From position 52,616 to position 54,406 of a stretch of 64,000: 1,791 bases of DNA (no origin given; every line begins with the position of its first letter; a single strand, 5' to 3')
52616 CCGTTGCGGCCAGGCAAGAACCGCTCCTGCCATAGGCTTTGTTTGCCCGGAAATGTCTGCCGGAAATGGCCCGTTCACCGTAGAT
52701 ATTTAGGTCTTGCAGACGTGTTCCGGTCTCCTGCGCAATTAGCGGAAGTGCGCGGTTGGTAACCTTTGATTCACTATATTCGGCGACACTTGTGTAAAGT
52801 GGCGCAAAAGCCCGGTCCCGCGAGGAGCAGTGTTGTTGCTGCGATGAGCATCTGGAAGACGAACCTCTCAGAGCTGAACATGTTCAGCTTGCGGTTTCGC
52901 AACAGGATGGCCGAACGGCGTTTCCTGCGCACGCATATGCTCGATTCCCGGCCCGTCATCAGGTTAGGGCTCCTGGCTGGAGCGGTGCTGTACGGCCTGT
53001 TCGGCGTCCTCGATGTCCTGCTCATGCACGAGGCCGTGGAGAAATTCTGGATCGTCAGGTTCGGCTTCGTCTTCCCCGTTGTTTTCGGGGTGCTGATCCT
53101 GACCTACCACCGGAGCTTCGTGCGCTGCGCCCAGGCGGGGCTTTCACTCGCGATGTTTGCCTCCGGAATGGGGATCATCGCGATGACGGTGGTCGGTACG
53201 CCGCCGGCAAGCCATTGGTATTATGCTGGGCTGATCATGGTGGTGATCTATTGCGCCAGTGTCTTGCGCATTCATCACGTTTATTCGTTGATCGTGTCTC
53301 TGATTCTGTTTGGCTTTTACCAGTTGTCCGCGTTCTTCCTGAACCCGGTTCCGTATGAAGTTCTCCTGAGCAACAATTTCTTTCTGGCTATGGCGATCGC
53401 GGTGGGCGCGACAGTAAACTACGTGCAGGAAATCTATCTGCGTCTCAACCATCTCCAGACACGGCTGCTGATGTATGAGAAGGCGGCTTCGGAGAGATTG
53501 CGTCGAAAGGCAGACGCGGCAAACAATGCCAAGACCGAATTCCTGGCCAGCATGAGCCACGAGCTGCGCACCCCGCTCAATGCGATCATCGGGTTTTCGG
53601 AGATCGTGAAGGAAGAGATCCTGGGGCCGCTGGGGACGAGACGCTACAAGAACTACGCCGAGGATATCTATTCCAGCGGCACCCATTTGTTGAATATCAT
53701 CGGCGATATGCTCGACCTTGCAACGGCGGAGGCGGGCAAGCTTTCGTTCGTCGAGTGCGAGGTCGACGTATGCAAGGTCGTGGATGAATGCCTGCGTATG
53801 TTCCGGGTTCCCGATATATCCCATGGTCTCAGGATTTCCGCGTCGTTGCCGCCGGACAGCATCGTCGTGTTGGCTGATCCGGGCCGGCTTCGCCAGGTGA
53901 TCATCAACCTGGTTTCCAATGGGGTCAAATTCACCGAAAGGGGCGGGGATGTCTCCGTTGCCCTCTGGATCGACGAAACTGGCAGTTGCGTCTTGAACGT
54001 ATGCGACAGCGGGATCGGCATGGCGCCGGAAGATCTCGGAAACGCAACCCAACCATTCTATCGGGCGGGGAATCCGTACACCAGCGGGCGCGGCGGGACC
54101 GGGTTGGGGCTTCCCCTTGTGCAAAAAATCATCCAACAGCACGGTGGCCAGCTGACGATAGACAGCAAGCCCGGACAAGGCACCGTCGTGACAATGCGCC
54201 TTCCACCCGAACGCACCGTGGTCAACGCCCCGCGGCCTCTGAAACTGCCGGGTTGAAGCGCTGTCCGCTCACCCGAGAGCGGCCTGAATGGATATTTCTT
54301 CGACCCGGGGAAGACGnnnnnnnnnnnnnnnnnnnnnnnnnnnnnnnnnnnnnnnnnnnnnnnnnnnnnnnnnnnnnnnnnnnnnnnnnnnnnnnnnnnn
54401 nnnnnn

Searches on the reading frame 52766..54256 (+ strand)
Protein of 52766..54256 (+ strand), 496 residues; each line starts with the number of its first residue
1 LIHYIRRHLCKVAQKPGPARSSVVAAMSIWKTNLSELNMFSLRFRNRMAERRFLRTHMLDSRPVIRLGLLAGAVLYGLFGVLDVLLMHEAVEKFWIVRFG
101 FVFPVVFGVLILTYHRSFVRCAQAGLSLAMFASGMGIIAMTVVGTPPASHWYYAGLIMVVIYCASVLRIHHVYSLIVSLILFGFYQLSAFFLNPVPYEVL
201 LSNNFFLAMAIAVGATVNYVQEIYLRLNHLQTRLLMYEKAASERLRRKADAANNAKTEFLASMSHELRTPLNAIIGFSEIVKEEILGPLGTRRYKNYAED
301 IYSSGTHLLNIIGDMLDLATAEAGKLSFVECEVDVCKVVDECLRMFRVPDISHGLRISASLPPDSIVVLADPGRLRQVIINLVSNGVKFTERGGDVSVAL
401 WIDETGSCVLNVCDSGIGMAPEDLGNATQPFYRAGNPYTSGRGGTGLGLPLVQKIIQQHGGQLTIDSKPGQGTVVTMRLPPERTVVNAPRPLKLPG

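Call 83: search_protein_families(library=pfam, proteins=[window:52766-54256:+], max_evalue=0.00001)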
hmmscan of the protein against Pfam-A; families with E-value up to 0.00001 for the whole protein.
window:52766-54256:+ (496 aa): 2 families
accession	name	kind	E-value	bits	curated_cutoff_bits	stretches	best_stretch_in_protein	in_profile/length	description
PF02518.31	HATPase_c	-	7.9e-29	100.8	26.4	1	371-482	2-110/111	Histidine kinase-, DNA gyrase B-, and HSP90-like ATPase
PF00512.31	HisKA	-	2.3e-18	66.4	26.9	1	255-324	1-66/66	His Kinase A (phospho-acceptor) domain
